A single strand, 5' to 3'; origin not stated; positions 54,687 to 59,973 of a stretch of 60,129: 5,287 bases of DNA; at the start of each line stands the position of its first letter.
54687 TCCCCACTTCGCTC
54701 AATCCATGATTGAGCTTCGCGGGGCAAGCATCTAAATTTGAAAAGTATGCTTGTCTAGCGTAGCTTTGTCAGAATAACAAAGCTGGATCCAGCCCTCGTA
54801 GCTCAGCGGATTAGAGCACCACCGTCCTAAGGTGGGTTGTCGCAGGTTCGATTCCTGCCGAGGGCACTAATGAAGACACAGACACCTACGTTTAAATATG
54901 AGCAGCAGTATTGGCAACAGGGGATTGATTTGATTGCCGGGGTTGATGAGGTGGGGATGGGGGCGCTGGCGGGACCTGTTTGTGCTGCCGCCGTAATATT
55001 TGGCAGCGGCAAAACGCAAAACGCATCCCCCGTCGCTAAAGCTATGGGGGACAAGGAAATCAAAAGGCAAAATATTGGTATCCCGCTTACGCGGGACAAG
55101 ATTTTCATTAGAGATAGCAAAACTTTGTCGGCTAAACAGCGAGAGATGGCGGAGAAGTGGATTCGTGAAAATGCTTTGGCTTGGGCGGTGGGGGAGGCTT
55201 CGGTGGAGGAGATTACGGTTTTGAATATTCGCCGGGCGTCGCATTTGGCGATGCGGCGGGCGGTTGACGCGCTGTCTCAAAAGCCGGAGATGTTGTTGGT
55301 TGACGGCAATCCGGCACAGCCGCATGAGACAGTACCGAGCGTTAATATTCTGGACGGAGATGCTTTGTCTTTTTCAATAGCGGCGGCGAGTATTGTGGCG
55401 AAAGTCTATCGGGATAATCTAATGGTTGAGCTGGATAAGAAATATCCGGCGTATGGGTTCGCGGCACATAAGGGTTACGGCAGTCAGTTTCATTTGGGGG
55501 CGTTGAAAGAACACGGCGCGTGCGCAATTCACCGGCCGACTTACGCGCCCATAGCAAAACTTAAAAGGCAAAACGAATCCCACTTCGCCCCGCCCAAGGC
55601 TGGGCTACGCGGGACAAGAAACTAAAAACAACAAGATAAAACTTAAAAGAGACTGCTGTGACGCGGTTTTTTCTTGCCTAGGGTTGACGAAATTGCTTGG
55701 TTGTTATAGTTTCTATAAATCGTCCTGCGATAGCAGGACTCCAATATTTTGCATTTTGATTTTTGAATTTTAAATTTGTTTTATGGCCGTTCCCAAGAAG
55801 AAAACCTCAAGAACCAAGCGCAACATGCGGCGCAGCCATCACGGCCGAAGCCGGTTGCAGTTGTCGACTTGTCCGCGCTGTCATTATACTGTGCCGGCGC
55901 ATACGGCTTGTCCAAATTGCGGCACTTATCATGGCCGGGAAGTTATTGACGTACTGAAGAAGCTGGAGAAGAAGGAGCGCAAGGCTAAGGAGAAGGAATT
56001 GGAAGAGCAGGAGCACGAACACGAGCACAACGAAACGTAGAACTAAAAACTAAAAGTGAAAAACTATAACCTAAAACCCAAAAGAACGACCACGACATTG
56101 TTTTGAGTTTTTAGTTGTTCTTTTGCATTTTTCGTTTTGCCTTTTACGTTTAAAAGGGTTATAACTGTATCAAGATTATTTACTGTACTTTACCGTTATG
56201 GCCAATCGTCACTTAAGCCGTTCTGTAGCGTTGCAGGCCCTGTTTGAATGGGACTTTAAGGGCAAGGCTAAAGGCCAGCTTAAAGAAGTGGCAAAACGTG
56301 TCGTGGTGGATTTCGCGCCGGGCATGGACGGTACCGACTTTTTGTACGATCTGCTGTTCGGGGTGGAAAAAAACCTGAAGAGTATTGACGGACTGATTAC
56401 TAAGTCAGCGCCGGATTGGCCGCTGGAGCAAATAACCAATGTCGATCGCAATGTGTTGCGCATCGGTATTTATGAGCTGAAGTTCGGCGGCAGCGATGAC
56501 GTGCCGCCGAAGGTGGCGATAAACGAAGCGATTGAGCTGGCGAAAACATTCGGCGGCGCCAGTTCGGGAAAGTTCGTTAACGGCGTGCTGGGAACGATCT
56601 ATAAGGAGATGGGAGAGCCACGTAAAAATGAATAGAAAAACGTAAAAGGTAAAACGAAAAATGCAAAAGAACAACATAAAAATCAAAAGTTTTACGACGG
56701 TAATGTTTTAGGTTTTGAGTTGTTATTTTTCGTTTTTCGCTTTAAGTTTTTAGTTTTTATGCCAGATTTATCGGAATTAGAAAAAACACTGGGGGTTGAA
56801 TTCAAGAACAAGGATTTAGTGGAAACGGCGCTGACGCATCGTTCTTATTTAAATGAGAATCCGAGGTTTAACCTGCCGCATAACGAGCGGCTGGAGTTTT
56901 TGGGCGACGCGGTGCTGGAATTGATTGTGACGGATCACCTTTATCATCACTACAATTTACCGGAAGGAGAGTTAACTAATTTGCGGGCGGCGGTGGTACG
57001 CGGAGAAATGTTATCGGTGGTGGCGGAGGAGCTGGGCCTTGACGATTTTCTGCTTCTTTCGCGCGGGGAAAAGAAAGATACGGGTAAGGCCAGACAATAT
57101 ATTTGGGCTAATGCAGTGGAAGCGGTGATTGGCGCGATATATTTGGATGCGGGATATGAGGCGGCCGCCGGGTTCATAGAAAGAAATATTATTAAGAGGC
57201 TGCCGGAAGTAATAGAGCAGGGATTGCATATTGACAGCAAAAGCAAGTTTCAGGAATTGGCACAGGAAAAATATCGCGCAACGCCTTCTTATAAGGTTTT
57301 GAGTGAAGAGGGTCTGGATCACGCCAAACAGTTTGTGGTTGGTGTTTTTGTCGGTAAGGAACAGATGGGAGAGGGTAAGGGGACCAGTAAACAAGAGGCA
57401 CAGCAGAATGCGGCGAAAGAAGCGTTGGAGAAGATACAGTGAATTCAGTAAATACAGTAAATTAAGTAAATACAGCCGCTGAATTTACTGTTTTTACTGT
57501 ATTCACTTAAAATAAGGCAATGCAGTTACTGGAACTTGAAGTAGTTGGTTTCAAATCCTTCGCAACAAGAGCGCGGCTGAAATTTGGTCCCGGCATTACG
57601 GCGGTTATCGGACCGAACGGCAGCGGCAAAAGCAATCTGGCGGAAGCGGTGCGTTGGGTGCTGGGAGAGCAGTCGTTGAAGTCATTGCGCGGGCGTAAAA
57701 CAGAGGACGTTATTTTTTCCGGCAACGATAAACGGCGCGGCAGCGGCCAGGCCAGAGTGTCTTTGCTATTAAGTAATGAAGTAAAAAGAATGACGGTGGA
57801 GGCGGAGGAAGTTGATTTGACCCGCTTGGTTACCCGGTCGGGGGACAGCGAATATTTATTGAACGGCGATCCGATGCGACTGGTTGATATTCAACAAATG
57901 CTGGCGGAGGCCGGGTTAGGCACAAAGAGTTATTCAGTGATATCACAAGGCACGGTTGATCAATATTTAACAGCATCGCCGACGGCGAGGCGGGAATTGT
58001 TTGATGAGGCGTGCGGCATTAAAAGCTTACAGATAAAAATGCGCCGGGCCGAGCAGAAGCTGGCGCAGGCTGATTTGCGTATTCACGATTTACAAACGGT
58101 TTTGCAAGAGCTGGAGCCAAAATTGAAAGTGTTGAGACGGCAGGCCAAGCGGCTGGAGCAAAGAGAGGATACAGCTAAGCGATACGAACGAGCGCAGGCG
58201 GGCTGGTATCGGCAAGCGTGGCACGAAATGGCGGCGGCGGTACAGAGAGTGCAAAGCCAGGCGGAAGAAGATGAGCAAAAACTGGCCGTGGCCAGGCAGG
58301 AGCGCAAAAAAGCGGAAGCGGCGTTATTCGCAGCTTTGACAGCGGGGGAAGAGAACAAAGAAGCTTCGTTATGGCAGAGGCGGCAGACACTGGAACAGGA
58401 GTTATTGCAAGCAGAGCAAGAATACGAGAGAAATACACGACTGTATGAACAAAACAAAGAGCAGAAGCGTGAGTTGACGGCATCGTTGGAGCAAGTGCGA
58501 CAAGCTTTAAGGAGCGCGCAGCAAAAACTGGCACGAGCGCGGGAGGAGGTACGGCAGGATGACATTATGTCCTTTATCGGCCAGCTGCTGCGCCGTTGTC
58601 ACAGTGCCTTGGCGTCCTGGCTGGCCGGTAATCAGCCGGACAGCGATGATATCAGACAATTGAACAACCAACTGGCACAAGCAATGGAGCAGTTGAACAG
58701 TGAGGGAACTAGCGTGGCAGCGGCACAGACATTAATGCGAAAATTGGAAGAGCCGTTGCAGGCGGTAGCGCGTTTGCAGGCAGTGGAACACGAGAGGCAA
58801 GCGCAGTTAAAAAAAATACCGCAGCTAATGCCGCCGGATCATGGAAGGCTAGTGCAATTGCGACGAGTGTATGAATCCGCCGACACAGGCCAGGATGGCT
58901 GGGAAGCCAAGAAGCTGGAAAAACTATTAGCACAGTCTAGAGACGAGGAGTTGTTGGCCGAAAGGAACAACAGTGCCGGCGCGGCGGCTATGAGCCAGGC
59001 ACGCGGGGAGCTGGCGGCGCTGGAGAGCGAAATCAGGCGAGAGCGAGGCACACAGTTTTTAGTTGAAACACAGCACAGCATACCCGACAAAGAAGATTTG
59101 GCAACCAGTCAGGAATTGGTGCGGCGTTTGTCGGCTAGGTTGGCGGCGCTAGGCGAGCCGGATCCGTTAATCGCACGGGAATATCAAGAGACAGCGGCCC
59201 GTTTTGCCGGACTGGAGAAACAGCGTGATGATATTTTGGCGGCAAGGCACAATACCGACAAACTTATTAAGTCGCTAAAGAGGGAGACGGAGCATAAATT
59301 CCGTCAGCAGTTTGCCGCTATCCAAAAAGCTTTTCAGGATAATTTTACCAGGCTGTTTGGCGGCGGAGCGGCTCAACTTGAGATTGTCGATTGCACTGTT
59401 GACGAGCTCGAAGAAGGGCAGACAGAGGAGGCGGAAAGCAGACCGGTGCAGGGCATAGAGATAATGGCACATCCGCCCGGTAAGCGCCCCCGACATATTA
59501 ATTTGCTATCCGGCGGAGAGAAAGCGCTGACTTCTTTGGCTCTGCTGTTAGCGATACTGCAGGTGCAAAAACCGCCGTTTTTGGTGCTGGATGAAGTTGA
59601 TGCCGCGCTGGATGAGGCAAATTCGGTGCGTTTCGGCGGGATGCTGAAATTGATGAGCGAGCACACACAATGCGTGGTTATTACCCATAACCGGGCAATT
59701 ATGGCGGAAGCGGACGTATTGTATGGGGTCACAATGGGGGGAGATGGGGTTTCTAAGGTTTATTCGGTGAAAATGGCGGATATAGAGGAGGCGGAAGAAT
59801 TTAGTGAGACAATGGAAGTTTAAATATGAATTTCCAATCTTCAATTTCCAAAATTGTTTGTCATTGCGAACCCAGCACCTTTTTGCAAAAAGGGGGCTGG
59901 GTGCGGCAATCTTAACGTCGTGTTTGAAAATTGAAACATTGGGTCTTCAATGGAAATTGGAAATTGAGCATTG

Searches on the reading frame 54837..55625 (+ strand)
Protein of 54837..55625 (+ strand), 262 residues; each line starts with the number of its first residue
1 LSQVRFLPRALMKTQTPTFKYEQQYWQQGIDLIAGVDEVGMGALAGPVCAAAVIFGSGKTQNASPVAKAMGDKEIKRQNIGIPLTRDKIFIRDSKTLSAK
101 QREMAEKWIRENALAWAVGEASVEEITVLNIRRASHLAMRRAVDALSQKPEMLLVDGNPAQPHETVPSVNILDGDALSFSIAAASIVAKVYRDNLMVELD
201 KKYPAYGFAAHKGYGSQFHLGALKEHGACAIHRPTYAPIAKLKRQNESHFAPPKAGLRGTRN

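Call 10: search_protein_families(library=pfam, proteins=[window:54837-55625:+], max_evalue=0.001)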
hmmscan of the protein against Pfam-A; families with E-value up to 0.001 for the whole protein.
window:54837-55625:+ (262 aa): 1 family
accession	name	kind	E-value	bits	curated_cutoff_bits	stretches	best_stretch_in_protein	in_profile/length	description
PF01351.25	RNase_HII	-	2.7e-32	112.7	25.8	2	89-237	33-197/199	Ribonuclease HII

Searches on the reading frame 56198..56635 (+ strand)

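Call 86: search_protein_families(library=pfam, proteins=[window:56198-56635:+], max_evalue=0.05)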
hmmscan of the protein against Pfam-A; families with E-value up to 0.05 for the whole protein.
window:56198-56635:+ (145 aa): 1 family
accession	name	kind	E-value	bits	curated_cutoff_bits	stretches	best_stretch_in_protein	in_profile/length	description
PF01029.23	NusB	-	1.7e-33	116.3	23.1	1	7-136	3-133/133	NusB family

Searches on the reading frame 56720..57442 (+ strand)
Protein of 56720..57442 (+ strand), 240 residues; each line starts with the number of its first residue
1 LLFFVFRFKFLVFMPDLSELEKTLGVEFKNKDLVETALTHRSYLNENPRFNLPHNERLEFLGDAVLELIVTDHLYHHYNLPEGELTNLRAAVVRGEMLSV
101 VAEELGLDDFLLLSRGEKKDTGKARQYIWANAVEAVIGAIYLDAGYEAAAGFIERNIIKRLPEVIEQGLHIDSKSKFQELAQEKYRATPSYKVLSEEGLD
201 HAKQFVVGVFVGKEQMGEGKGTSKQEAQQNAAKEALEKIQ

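Call 86: search_protein_families(library=pfam, proteins=[window:56720-57442:+], max_evalue=0.05)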
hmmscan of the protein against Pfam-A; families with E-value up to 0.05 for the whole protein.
window:56720-57442:+ (240 aa): 6 families
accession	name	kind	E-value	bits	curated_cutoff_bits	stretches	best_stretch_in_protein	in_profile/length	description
PF14622.11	Ribonucleas_3_3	-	2.2e-41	141.4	35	1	30-161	1-128/128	Ribonuclease-III-like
PF00636.31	Ribonuclease_3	-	5.9e-27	94.9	27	1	56-145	1-102/102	Ribonuclease III domain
PF00035.32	dsrm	-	9.4e-17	61.8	23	1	174-238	2-65/66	Double-stranded RNA binding motif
PF22935.1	RM44_endonuclase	-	8.2e-09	36.1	27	1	22-140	11-139/139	Large ribosomal subunit protein mL44, endonuclease domain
PF24995.1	DSRM_2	-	0.0037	18.1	27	1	205-238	43-76/79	dsRNA binding domain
PF14709.13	DND1_DSRM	-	0.02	15.6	25.7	0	173-236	3-76/80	double strand RNA binding domain from DEAD END PROTEIN 1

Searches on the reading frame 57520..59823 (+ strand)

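Call 10: search_protein_families(library=pfam, proteins=[window:57520-59823:+], max_evalue=0.001)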
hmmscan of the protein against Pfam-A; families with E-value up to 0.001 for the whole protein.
window:57520-59823:+ (767 aa): 8 families
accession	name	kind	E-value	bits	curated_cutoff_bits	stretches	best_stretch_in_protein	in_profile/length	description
PF02463.25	SMC_N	-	9e-65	218.6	40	1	4-745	3-219/220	RecF/RecN/SMC N terminal domain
PF13304.12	AAA_21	-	3.6e-17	63.8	27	2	582-728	162-303/304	AAA domain, putative AbiEii toxin, Type IV TA system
PF13476.12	AAA_23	-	1.2e-10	42.8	27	1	6-335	2-198/201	AAA domain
PF13175.12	AAA_15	-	5.5e-09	36.5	32.1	1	1-396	1-264/374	AAA ATPase domain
PF00004.35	AAA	-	2e-05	25.5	21.2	0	371-420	74-124/131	ATPase family associated with various cellular activities (AAA)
PF00005.33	ABC_tran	-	8e-05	23.7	25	0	26-86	13-67/137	ABC transporter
PF13555.12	AAA_29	-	0.00033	20.8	27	1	4-48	2-46/61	P-loop containing region of AAA domain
PF12325.13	TMF_TATA_bd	-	0.00075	20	29.1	1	225-333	5-111/115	TATA element modulatory factor 1 TATA binding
